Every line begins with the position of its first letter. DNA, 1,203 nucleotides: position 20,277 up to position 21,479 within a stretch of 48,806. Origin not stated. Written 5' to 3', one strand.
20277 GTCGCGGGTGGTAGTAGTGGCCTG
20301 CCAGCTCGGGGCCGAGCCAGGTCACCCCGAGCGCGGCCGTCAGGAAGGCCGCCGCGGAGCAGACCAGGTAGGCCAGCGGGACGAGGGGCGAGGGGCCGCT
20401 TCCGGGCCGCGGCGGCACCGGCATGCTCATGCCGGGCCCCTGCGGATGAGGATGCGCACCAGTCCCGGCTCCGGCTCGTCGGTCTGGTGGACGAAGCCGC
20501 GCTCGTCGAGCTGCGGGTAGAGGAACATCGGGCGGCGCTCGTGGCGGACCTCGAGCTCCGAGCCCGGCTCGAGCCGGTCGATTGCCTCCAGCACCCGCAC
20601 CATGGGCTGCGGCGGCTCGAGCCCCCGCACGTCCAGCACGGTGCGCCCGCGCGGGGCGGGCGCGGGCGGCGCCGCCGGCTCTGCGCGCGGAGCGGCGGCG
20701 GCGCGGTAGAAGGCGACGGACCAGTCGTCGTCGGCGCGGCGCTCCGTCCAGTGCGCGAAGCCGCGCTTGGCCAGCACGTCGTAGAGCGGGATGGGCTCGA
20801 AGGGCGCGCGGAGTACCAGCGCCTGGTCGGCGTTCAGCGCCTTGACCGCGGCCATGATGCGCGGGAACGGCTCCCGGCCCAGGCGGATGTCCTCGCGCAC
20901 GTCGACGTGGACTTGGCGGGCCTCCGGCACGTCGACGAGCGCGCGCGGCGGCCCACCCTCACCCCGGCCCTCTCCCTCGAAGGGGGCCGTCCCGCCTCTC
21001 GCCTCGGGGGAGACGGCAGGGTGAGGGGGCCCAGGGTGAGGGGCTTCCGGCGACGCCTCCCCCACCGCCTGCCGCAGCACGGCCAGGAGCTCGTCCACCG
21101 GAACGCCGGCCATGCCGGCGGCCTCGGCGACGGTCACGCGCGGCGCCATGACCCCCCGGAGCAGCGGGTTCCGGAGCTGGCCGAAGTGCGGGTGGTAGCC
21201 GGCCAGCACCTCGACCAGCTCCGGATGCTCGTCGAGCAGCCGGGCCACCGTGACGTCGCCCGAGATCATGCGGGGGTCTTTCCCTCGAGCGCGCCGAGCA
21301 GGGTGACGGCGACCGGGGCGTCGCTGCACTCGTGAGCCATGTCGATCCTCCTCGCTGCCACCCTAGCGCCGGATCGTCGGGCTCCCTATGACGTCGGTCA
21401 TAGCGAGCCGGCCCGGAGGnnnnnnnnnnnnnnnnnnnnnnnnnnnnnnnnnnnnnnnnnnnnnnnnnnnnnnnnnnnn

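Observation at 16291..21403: Same 18-bp palindrome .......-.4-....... heads three consecutive transcription units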

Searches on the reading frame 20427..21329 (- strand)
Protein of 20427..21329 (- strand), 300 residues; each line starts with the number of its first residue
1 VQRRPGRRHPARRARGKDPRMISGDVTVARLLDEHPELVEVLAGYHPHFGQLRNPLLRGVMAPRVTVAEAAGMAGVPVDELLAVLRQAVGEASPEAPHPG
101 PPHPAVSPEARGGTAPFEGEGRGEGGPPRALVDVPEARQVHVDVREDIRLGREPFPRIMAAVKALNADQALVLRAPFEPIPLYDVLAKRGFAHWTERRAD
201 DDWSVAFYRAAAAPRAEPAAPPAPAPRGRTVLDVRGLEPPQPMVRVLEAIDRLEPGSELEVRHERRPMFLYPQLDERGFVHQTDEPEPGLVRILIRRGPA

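Call 9: search_protein_families(library=pfam, proteins=[window:20427-21329:-], max_evalue=0.01)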
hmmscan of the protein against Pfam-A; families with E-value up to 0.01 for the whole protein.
window:20427-21329:- (300 aa): 3 families
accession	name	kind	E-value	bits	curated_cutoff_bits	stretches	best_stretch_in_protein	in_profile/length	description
PF10006.14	DUF2249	-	2.8e-36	123.6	29.5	2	231-297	1-70/70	Uncharacterized conserved protein (DUF2249)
PF08984.16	DUF1858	-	7.6e-14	52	32.2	1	22-82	1-59/59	Domain of unknown function (DUF1858)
PF01206.22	TusA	-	8.5e-08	32.4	28.6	1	231-296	2-69/70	Sulfurtransferase TusA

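Call 66: search_dna_similar(query=window:20427-21269:-, collection=plasmids, mode=protein, max_rows=25)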
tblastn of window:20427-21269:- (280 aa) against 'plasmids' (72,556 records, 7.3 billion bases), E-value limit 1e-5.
Records with a match: 160; places in all: 161; records where one place covers at least 80% of the query: 14.
Best place of each record, by identity: <60% 160.
By first word of the organism name: Sinorhizobium 50; Rhizobium 44; Agrobacterium 17; Thermus 15; Ensifer 9; Shinella 4; Haloferax 4; Paracoccus 3; Mesorhizobium 3; Allorhizobium 2; and 8 more.
By predicted mobility (MOB-suite, as given by PLSDB): non-mobilizable 101; conjugative 57; mobilizable 2.
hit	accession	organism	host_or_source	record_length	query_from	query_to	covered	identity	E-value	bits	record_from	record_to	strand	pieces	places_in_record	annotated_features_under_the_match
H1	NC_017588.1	Thermus thermophilus JL-18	-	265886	1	278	99%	36.1%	4e-33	134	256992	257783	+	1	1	DUF2249 domain-containing protein (x2)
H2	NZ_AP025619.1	Thermus thermophilus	-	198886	1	278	99%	35.8%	5e-32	131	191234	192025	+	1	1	DUF2249 domain-containing protein (x2)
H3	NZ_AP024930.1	Thermus thermophilus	-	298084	1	278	99%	35.8%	6e-31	128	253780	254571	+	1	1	DUF2249 domain-containing protein (x2)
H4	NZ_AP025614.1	Thermus thermophilus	-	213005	1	278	99%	35.8%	5e-30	125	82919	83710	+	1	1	DUF2249 domain-containing protein (x2)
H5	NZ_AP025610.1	Thermus thermophilus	-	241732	1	278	99%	35.8%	5e-30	125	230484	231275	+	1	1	DUF2249 domain-containing protein (x2)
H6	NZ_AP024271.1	Thermus thermophilus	-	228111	5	278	98%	36.3%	8e-31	128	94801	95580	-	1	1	DUF2249 domain-containing protein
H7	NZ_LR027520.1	Thermus thermophilus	-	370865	1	278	99%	35.4%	6e-32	131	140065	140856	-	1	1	DUF2249 domain-containing protein (x2)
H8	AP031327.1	Thermus brockianus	-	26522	1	278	99%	35.4%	1e-30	127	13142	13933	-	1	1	hypothetical protein | DUF2249 domain-containing protein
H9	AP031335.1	Thermus thermophilus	-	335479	1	278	99%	35.4%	1e-30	127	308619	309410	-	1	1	hypothetical protein | DUF2249 domain-containing protein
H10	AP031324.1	Thermus thermophilus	-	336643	1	278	99%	35.4%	1e-30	127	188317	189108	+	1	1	hypothetical protein | DUF2249 domain-containing protein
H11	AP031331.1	Thermus thermophilus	-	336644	1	278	99%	35.4%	1e-30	127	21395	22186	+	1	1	hypothetical protein | DUF2249 domain-containing protein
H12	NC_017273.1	Thermus thermophilus SG0.5JP17-16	-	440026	5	278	98%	35.9%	6e-31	128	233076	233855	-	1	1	DUF2249 domain-containing protein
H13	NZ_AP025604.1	Thermus thermophilus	-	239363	5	278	98%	35.9%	2e-29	124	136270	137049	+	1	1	DUF2249 domain-containing protein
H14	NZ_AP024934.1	Thermus thermophilus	-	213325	1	278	99%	34.7%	2e-30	127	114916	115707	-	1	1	DUF2249 domain-containing protein (x2)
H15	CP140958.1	Sinorhizobium meliloti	Medicago lupulina,whole organism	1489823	112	278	60%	40.1%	9e-20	96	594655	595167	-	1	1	DUF2249 domain-containing protein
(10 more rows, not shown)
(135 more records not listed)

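Call 67: get_annotated_region(hit=H1, flank=20000)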
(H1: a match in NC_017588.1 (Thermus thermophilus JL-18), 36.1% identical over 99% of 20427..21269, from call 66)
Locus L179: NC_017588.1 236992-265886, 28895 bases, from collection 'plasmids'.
description: Thermus thermophilus JL-18 plasmid pTTJL1801, complete sequence
organism: Thermus thermophilus JL-18 (NCBI taxid 798128)
taxonomy: Bacteria; Deinococcota; Deinococci; Thermales; Thermaceae; Thermus; Thermus thermophilus; Thermus thermophilus JL-18
host: -; source: -; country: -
typing (MOB-suite, as given by PLSDB): non-mobilizable; replicon rep_cluster_1121
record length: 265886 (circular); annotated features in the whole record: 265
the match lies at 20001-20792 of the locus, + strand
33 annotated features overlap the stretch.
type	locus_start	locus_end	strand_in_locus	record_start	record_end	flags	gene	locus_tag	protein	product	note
CDS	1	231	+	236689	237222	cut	msrA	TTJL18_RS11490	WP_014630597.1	peptide-methionine (S)-S-oxide reductase MsrA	GO:0030091 - protein repair [Evidence IEA]; GO:0006979 - response to oxidative stress [Evidence IEA]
CDS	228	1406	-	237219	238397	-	-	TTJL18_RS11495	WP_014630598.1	FAD-dependent oxidoreductase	-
CDS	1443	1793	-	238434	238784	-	-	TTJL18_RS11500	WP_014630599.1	DUF488 family protein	-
CDS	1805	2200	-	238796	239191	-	-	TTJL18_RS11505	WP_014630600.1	hypothetical protein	-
CDS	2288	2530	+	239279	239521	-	-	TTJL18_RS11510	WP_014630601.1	hypothetical protein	-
CDS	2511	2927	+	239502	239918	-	-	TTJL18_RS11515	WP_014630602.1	TA system VapC family ribonuclease toxin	-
CDS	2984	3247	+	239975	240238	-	-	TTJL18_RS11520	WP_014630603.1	ferredoxin family protein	-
CDS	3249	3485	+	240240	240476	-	-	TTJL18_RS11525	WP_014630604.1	hypothetical protein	-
CDS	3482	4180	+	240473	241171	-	-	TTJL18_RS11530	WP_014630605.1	succinate dehydrogenase iron-sulfur subunit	-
CDS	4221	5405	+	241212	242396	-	-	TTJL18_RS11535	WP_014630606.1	NAD(P)/FAD-dependent oxidoreductase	-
CDS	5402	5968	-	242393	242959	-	-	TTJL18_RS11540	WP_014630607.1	hypothetical protein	-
CDS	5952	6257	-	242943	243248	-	-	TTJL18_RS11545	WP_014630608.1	hypothetical protein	-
CDS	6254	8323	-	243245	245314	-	feoB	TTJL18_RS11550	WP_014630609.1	ferrous iron transport protein B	GO:0006826 - iron ion transport [Evidence IEA]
CDS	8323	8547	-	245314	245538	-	-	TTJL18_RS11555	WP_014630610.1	FeoA family protein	GO:0006811 - monoatomic ion transport [Evidence IEA]; GO:0055072 - obsolete iron ion homeostasis [Evidence IEA]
CDS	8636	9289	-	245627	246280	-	-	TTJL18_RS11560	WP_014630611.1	Crp/Fnr family transcriptional regulator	GO:0006355 - regulation of DNA-templated transcription [Evidence IEA]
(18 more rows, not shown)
